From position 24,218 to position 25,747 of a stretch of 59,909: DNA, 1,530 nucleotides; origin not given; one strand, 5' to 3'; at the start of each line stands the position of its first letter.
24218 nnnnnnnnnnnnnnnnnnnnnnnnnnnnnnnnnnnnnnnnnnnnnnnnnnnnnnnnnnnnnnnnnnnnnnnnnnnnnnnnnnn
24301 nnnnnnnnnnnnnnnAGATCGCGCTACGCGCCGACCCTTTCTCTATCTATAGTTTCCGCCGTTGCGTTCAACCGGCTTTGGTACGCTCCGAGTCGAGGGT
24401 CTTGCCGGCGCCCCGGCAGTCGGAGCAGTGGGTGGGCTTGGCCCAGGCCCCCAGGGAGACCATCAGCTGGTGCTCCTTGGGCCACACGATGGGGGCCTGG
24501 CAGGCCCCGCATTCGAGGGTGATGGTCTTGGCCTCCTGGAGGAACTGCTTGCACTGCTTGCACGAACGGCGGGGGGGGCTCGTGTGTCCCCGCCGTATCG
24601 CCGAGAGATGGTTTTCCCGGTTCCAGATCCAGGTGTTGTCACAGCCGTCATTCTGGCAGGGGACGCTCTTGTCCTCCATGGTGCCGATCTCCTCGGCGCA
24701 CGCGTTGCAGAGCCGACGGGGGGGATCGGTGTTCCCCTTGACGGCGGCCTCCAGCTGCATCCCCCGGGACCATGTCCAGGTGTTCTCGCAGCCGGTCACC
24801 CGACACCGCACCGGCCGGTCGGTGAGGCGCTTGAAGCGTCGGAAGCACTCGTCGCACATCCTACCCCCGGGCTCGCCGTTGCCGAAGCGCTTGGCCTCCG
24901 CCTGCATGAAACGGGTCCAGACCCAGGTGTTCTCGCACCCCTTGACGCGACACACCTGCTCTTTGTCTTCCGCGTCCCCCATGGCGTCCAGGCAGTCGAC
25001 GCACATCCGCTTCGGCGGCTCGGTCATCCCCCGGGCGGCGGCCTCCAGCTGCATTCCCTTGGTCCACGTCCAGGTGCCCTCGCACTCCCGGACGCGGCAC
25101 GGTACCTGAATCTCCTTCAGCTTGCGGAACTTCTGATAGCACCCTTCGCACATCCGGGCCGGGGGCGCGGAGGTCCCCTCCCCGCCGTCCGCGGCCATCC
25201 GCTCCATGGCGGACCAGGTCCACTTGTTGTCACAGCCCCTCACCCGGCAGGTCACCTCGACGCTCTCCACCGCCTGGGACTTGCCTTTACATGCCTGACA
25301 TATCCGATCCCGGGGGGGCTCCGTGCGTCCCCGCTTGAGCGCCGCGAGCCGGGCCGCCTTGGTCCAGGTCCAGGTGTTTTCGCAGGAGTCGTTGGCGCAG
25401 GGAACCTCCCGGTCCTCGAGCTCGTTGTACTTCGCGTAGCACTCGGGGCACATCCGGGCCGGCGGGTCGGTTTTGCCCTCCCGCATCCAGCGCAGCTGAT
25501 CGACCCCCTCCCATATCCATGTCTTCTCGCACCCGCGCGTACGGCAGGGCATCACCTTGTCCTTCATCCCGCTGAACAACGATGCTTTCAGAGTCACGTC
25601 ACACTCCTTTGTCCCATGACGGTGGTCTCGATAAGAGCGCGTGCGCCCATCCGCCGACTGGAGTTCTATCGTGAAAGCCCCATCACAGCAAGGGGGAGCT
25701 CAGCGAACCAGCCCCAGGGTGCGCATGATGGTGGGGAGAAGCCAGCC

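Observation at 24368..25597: Protein made of eight tandem Cys4 '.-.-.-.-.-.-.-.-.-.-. ... PP-x-R-M-C-x-x-C' repeats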

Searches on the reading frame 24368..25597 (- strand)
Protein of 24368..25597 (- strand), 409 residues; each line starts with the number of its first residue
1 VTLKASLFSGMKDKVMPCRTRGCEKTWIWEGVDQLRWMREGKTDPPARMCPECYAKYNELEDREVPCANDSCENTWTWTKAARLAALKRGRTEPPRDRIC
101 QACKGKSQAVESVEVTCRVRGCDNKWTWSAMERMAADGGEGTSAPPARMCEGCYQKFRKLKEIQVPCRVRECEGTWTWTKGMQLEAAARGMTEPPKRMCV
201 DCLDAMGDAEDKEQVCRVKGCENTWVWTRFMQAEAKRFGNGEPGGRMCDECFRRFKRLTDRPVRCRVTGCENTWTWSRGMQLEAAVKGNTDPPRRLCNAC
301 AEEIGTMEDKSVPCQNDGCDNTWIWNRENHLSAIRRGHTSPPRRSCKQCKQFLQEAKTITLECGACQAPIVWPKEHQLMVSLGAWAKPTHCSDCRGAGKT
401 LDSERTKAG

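Call 3: search_protein_families(library=pfam, proteins=[window:24368-25597:-], max_evalue=10)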
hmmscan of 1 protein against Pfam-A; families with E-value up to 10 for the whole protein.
window:24368-25597:- (409 aa): 5 families
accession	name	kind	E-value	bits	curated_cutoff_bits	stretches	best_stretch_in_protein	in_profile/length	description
PF01363.27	FYVE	-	0.012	16.1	27.8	2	247-304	10-65/67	FYVE zinc finger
PF00684.25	DnaJ_CXXCXGXG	-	0.025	15.2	32.7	1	346-402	1-55/65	DnaJ central domain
PF13451.12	zf_Tbcl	-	0.06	13.8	24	2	360-399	4-44/48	Probable treble clef domain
PF09538.15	FYDLN_acid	-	0.24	12.6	23.9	2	246-289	10-51/105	Protein of unknown function (FYDLN_acid)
PF03533.19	SPO11_like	-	0.29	11.7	24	1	83-102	22-41/43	SPO11 homologue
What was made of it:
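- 24398..24520 (-): Terminal unit (aa 360-400; Cys 363, 366, 391, 394), C-x2-C...C-x2-C, zf_Tbcl-type. Pfam PF13451 scores 13.8 bits, E 0.06, here (call 3).
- On Pfam PF13451 zf_Tbcl: Window protein: 13.8 bits, E 0.06, on aa 360-399 only (call 3).
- On FYVE zinc finger (PF01363): Window protein: 16.1 bits at aa 247-304 (call 3).
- On DnaJ central Cys-rich domain (PF00684): 15.2 bits (call 3).
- Closest known: FYVE zinc finger. Different: The window protein scores below the cutoff (call 3).
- The window protein scores 16.1 bits against a cutoff of 27.8 (call 3). There is a weak DnaJ_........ hit (15.2 bits, call 3).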

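Call 4: search_protein_families(library=ncbifam, proteins=[window:24368-25597:-], max_evalue=10)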
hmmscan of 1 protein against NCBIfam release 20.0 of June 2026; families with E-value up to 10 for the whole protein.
window:24368-25597:- (409 aa): 0 families
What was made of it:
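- Tried and rejected: Pfam and NCBIfam on the window protein gave nothing above cutoff (calls 3, 4).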

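Call 6: find_homologous_proteins(query=window:24368-25597:-)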
Query window:24368-25597:- (409 aa): 92 proteins with E <= 0.001 among 8000 candidates.
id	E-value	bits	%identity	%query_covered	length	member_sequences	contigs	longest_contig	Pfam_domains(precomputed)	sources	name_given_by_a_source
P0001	1.1e-128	448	34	95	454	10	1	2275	-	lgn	-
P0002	2.5e-96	341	42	96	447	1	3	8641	-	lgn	-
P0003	7.6e-91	323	39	95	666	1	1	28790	PF13472.13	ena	-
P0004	8.1e-90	320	41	96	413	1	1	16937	-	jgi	jgi:hypothetical protein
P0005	9.2e-90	320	38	98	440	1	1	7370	-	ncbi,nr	ncbi:MAG: hypothetical protein HY698_11885 [Deltaproteobacteria bacterium]|nr:hypothetical protein [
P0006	1.1e-89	320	38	98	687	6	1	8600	PF13472.13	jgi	-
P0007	4.3e-89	318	39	96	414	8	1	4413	-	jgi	jgi:hypothetical protein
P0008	1.2e-87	313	39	97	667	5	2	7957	PF13472.13,PF00657.29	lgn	-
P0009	2.2e-87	312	37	96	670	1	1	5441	PF13472.13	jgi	-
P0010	9.1e-87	310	40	95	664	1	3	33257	PF13451.13,PF13472.13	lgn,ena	-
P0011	9.8e-87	310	39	93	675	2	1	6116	PF13472.13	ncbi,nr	ncbi:MAG: hypothetical protein KAI66_12795 [Lentisphaeria bacterium]|nr:hypothetical protein [Lentis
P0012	3.0e-86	308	37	97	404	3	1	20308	-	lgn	-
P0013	9.2e-86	307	38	95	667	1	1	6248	PF25182.2,PF13472.13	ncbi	-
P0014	1.4e-84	303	40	95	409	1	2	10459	-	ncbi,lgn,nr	ncbi:MAG: hypothetical protein IT379_15280 [Deltaproteobacteria bacterium]|nr:hypothetical protein [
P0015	4.5e-84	301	34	95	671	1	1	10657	PF13472.13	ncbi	-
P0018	7.2e-83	297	34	96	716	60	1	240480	-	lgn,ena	-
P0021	1.1e-82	296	33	86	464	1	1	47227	-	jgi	jgi:hypothetical protein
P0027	2.5e-80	289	38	95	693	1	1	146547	PF13472.13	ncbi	-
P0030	1.3e-77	280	35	96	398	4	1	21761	PF01363.28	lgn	-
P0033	6.9e-76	274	38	78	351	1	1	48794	PF01363.28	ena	-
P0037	3.3e-74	269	34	98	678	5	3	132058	PF13472.13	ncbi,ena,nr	ncbi:MAG: hypothetical protein IKP00_11635 [Victivallales bacterium]|nr:hypothetical protein [Victiv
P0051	2.6e-69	252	33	95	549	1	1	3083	-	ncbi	-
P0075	1.5e-61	227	35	86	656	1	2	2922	PF13451.13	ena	-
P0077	3.4e-60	222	31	95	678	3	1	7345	PF00657.29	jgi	jgi:lysophospholipase L1-like esterase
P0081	4.8e-48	182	28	85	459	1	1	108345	-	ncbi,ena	-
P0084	6.4e-44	169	46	28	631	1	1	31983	-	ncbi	-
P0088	1.1e-42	165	44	29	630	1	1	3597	-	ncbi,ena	-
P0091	3.9e-29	120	37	44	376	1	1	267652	-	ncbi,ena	-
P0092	2.0e-28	118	33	31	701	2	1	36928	-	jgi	-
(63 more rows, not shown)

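Call 10: find_encoding_contigs(protein=window:24368-25597:-, flank=10000, max_places=4)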
Protein window:24368-25597:- (409 aa): no gene with exactly this product is on record in the collection.

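Call 11: search_solved_structures(query=window:24368-25597:-, max_evalue=10, show_alignments=2)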
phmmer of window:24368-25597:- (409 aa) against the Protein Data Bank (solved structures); distinct sequences matched with E-value up to 10: 5.
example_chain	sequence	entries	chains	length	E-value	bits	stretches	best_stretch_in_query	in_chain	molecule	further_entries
6wmi_A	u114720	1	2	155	0.16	14.1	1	212-266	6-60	Zinc finger protein 410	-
4zcp_A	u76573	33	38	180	1.8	10.6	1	30-97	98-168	Cholinephosphate cytidylyltransferase | Choline-phosphate cytidylyltransferase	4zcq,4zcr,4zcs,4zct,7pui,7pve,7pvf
9hsm_A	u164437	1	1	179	1.8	10.6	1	30-97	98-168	choline-phosphate cytidylyltransferase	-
9hsg_A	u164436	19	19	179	1.8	10.6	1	30-97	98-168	choline-phosphate cytidylyltransferase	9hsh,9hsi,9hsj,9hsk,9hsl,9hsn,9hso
3ghf_A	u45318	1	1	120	2.4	10.2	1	347-399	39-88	Septum site-determining protein minC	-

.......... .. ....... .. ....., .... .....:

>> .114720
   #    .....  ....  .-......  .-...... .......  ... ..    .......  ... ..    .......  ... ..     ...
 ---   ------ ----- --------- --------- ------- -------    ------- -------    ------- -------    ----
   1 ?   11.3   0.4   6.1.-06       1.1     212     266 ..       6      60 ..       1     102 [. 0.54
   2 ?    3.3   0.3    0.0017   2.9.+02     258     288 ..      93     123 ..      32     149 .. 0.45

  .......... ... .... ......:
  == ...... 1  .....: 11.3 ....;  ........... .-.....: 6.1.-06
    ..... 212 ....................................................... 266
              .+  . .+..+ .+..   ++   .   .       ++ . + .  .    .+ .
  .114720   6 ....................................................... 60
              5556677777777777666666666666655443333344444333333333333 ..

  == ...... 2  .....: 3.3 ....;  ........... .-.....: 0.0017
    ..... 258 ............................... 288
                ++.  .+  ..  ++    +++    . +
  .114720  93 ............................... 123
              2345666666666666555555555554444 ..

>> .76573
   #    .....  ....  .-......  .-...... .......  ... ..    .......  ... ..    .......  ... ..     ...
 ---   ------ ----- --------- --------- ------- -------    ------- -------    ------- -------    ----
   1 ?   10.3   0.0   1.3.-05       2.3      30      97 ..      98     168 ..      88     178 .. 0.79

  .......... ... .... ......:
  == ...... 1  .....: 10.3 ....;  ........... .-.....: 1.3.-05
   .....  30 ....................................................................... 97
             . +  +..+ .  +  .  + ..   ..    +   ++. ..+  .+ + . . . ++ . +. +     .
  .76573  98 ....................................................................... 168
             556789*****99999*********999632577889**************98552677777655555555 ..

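Call 12: find_encoding_contigs(protein=P0004, flank=6000, max_places=2)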
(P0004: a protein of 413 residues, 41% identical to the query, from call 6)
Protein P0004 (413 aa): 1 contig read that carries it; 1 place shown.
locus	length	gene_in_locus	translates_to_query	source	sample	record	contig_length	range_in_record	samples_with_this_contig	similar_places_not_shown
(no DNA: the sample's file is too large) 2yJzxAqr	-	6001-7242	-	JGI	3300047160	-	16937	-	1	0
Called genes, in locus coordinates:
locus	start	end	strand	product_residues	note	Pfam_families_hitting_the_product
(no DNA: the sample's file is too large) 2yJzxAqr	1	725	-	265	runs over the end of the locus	PF06182:ABC2_membrane_6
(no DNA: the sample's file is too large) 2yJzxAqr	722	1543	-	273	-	PF06182:ABC2_membrane_6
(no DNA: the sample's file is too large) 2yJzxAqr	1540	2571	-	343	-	PF00005:ABC_tran, PF13304:AAA_21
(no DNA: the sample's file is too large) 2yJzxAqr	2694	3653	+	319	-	PF13671:AAA_33 (weak), PF00072:Response_reg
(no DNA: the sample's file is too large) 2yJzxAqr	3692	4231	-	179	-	PF05974:DUF892 (weak), PF00210:Ferritin (weak)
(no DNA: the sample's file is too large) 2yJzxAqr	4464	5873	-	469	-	PF00364:Biotin_lipoyl, PF25917:BSH_RND (faint), PF25919:BSH_CusB (weak), PF02817:E3_binding, PF00198:2-oxoacid_dh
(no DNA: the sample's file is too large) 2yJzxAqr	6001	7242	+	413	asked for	-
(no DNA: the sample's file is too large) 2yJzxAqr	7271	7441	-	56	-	-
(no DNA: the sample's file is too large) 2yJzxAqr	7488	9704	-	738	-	-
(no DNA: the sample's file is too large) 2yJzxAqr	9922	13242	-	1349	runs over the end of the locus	PF00069:Pkinase, PF07714:PK_Tyr_Ser-Thr, PF13191:AAA_16, PF13401:AAA_22 (weak), PF13424:TPR_12 (faint)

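Call 13: find_encoding_contigs(protein=P0012, flank=6000, max_places=2)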
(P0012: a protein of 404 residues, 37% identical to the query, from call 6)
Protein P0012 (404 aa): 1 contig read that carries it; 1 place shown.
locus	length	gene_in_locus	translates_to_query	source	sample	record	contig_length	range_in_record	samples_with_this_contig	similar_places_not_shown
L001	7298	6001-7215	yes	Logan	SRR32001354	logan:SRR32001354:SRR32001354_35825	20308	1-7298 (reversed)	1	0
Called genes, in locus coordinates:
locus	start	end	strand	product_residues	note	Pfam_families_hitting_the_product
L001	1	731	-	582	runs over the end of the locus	PF05157:MshEN, PF00437:T2SSE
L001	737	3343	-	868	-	PF21305:type_II_gspD_N0, PF03958:Secretin_N, PF00263:Secretin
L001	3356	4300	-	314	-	-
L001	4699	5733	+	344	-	PF11449:ArsP_2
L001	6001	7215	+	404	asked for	-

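Call 14: find_encoding_contigs(protein=P0021, flank=6000, max_places=2)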
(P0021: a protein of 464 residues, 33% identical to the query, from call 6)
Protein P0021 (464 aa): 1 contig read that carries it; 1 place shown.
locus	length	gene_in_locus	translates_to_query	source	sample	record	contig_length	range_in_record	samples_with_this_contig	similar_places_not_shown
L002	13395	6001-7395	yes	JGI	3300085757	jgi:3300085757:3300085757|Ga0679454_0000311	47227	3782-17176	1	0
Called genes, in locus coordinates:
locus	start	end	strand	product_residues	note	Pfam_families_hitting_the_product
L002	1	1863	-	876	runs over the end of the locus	PF02190:LON_substr_bdg, PF13191:AAA_16 (faint), PF00004:AAA, PF07728:AAA_5, PF22667:Lon_lid, PF05362:Lon_C, PF13541:ChlI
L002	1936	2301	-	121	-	-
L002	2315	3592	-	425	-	PF06689:zf-C4_ClpX, PF01078:Mg_chelatase (faint), PF05496:RuvB_N (weak), PF00004:AAA, PF07724:AAA_2, PF07728:AAA_5 (faint), PF10431:ClpB_D2-small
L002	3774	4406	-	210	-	PF00574:CLP_protease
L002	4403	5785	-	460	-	PF05697:Trigger_N, PF05698:Trigger_C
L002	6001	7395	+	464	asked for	-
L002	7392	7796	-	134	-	PF00293:NUDIX, PF14815:NUDIX_4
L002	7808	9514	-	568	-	PF02518:HATPase_c, PF00072:Response_reg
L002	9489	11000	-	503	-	PF00512:HisKA, PF02518:HATPase_c, PF00072:Response_reg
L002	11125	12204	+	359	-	PF00072:Response_reg, PF13487:HD_5, PF01966:HD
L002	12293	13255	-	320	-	PF01370:Epimerase, PF05368:NmrA (weak), PF13460:NAD_binding_10, PF08338:DUF1731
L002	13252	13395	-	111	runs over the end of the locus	PF01329:Pterin_4a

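Call 17: find_related_loci(query=window:24368-25597:-, collection=genome_contigs, flank=6000)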
Query window:24368-25597:- (409 aa) in genome_contigs; peptide patterns used: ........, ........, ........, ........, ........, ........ (x = any residue, [..] = any of these).
6 stretches matched a pattern; 1 encode a relative of the query (tblastn E <= 1e-3); 1 distinct loci.
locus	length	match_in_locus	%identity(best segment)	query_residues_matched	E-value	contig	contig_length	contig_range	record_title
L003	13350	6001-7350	35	5-404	2e-80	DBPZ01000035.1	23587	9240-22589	MAG TPA_asm: Lentisphaeria bacterium UBA1407 UBA1407_contig_30181, whole genome shotgun sequence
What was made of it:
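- Tried and rejected: The single-protein scan found one Lentisphaeria locus (call 17).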

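Call 20: search_protein_families(library=pfam, proteins=[P0010, P0013, P0075, P0003, P0018, P0037, P0001, P0021, P0084, P0092], max_evalue=0.1)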
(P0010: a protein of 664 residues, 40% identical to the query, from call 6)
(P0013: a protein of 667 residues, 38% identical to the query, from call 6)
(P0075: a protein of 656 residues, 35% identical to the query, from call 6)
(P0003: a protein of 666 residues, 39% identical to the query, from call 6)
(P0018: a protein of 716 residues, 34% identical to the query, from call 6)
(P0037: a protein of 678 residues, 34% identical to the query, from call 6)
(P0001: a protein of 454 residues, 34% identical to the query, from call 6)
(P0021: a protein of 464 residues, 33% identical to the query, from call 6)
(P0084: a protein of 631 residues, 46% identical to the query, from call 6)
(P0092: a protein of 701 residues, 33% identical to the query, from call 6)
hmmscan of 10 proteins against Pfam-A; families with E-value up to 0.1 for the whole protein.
P0010 (664 aa): 3 families
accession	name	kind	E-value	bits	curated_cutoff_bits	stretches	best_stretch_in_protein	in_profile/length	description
PF13472.12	Lipase_GDSL_2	-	9.1e-10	39.8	32.9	1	455-640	2-171/178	GDSL-like Lipase/Acylhydrolase family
PF13451.12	zf_Tbcl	-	3.6e-07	30.5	24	1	358-399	3-45/48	Probable treble clef domain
PF25182.1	NonGDSL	-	0.00034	20.4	80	1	446-520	24-99/220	Non-GDSL lipase-like family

P0013 (667 aa): 6 families
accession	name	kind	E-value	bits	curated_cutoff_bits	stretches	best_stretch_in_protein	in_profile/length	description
PF13472.12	Lipase_GDSL_2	-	2.3e-08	35.2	32.9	1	453-646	1-175/178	GDSL-like Lipase/Acylhydrolase family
PF25182.1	NonGDSL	-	5e-06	26.4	80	1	440-526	21-106/220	Non-GDSL lipase-like family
PF16259.10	DUF4913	-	0.0078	16.8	25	1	627-655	21-48/104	Domain of unknown function (DUF4913)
PF13451.12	zf_Tbcl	-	0.018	15.5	24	1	360-397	4-42/48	Probable treble clef domain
PF01363.27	FYVE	-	0.032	14.8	27.8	1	245-305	8-66/67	FYVE zinc finger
PF09777.14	OSTMP1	-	0.052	13.3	25.8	1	37-67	15-45/240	Osteopetrosis-associated transmembrane protein 1 precursor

P0075 (656 aa): 2 families
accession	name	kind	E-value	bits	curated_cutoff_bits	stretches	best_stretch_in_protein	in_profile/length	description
PF13451.12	zf_Tbcl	-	2.2e-05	24.8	24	1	358-397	3-43/48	Probable treble clef domain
PF13472.12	Lipase_GDSL_2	-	0.00095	20.1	32.9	1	460-638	15-177/178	GDSL-like Lipase/Acylhydrolase family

P0003 (666 aa): 4 families
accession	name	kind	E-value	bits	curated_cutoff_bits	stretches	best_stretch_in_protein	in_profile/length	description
PF13472.12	Lipase_GDSL_2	-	1.1e-11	46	32.9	1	456-646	1-176/178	GDSL-like Lipase/Acylhydrolase family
PF01363.27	FYVE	-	0.017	15.7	27.8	1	197-254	9-62/67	FYVE zinc finger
PF09777.14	OSTMP1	-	0.027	14.2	25.8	0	43-68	21-46/240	Osteopetrosis-associated transmembrane protein 1 precursor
PF07776.21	zf-AD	-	0.087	13.5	28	0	42-68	39-65/75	Zinc-finger associated domain (zf-AD)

P0018 (716 aa): 3 families
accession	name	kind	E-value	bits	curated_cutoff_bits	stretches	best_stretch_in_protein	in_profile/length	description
PF13451.12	zf_Tbcl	-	0.00011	22.5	24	1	416-454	4-43/48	Probable treble clef domain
PF07776.21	zf-AD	-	0.0022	18.6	28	0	95-118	39-62/75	Zinc-finger associated domain (zf-AD)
PF06131.16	DUF963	-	0.082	12.8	21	0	259-283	12-36/36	Schizosaccharomyces pombe repeat of unknown function (DUF963)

P0037 (678 aa): 3 families
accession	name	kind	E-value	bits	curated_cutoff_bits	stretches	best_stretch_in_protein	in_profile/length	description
PF13472.12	Lipase_GDSL_2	-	4.6e-09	37.4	32.9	1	466-606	1-130/178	GDSL-like Lipase/Acylhydrolase family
PF25182.1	NonGDSL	-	1.9e-05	24.6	80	1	459-538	25-108/220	Non-GDSL lipase-like family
PF06689.19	zf-C4_ClpX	-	0.018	15.3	27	0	47-60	23-36/39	ClpX C4-type zinc finger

P0001 (454 aa): 4 families
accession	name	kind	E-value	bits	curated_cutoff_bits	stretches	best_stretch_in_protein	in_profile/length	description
PF23316.1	Ig_DLEC1_6th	-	0.0024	18.4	27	0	119-144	73-98/105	DLEC1 sixth Ig-like domain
PF01363.27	FYVE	-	0.0092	16.5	27.8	0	299-356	8-66/67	FYVE zinc finger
PF13451.12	zf_Tbcl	-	0.036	14.5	24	1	409-443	4-39/48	Probable treble clef domain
PF09723.15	Zn_ribbon_8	-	0.037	14.5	34.4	1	412-445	8-34/41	Zinc ribbon domain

P0021 (464 aa): 0 families

P0084 (631 aa): 0 families

P0092 (701 aa): 0 families
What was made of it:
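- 24398..24520 (-): The equivalent unit passes the cutoff in P0010 (30.5 bits) and P0075 (24.8 bits) (call 20).
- On Pfam PF13451 zf_Tbcl: The orthologous terminal unit does pass in P0010 (30.5 bits) and P0075 (24.8 bits) (call 20).
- Closest known: Pfam PF13451 zf_Tbcl. Same: It matches the model above cutoff in homologues (call 20).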

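Call 30: predict_structure(alignment_id=A1)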
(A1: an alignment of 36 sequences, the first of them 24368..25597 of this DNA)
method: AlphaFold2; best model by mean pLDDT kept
length: 409 residues; sequences in the alignment: 36
mean_pLDDT: 93.6   pTM: 0.61
mean pLDDT of the five models: 93.6, 92.8, 92.5, 92.4, 91.8
residues with pLDDT >= 90: 362; 70-90: 26; 50-70: 16; < 50: 5
segments of 3 or more residues with pLDDT < 50: 1-4
pLDDT, mean of each block of 10 residues (from residue 1): 57 95 96 94 95 97 95 95 97 93 91 96 96 84 91 98 97 96 97 97 95 97 97 92 95 98 98 98 97 97 98 97 97 96 97 98 96 98 96 84 58
secondary structure, 60 per line:
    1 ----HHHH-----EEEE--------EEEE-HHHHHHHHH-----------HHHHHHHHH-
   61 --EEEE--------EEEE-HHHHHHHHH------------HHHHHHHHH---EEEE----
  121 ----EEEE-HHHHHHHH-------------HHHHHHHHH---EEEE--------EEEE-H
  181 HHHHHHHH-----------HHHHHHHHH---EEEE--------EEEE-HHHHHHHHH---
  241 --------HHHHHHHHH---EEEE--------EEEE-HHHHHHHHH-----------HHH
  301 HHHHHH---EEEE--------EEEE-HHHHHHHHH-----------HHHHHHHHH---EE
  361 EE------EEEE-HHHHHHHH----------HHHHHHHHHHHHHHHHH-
elements in order: H5-8 E14-17 E26-29 H31-39 H51-59 E63-66 E75-78 H80-88 H101-109 E113-116 E125-128 H130-137 H151-159 E163-166 E175-178 H180-188 H200-208 E212-215 E224-227 H229-237 H249-257 E261-264 E273-276 H278-286 H298-306 E310-313 E322-325 H327-335 H347-355 E359-362 E369-372 H374-381 H392-408
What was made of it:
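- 25556..25597 (-): N-terminal cap (aa 1-14). It corresponds to the family motif F-[GA]-S-L-[GA]-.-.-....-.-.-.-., which mimics the inter-unit linker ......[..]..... Short helix at aa 5-8 in the model (call 30).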

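Call 33: fold_search(model_id=the predicted structure, library=pdb)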
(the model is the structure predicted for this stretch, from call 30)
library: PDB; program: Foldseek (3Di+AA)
matches with E <= 10: 79; with E <= 0.001: 0
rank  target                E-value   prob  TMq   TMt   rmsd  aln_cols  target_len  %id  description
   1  8ssq_A                6.3e-02  0.08  0.09  0.11  25.2       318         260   10  ZnFs 3-11 of CCCTC-binding factor (CTCF) Complexed with 35mer DNA 35-4 (released 2023-08-02)
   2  5wjq_D                9.1e-02  0.04  0.07  0.08  25.0       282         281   13  mouseZFP568-ZnF2-11 in complex with DNA (released 2018-03-07)
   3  8ssu_A                1.5e-01  0.06  0.08  0.12  23.4       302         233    8  ZnFs 3-11 of CCCTC-binding factor (CTCF) Complexed with 19mer DNA (released 2023-08-02)
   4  6yxx_E2               1.9e-01  0.09  0.12  0.12  37.3       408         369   13  State A of the Trypanosoma brucei mitoribosomal large subunit assembly intermediate (released 2020-10-14)
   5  8ffz_A                3.4e-01  0.05  0.10  0.11  39.0       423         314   10  TFIIIA-TFIIIC-Brf1-TBP complex bound to 5S rRNA gene (released 2023-06-21)
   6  5v3j_F                3.4e-01  0.03  0.07  0.09  28.7       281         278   12  mouseZFP568-ZnF1-10 in complex with DNA (released 2018-03-07)
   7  8yvb_A                4.7e-01  0.30  0.07  0.22  11.6        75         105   11  Crystal structure of Caenorhabditis elegans ZIM-1 ZF1-2-CTD domain in complex with Chromosome II/III pairing center (released 2024-12-11)
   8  7l3l_A                5.8e-01  0.06  0.08  0.14  12.8       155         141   15  Structure of TRAF5 and TRAF6 RING Hetero dimer (released 2021-02-17)
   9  3hcs_A                1.2e+00  0.04  0.08  0.15  15.2       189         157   11  Crystal structure of the N-terminal domain of TRAF6 (released 2009-05-26)
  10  5dah_B                1.4e+00  0.06  0.07  0.15  15.2       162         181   16  Crystal structure of PZP domain of human AF10 protein fused with Histone H3 peptide (released 2015-10-21)
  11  8sss_A                1.8e+00  0.02  0.07  0.12  22.3       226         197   13  ZnFs 1-7 of CCCTC-binding factor (CTCF) Complexed with 23mer (released 2023-08-02)
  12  5und_B                1.9e+00  0.04  0.09  0.18  15.8       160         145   11  Crystal Structure of CTCF(ZnF 4-10) With 28-mer DNA (released 2017-05-24)
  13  5und_A                1.9e+00  0.03  0.08  0.14  22.9       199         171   14  Crystal Structure of CTCF(ZnF 4-10) With 28-mer DNA (released 2017-05-24)
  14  8sst_A                1.9e+00  0.02  0.08  0.13  22.0       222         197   13  ZnFs 1-7 of CCCTC-binding factor (CTCF) K365T Mutant Complexed with 23mer (released 2023-08-02)
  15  5t0u_D                2.1e+00  0.03  0.08  0.12  14.4       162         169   12  CTCF ZnF2-7 and DNA complex structure (released 2017-05-24)
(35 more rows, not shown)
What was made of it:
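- Tried and rejected: Foldseek on the full model gave best E 0.06 (CTCF) (call 33).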
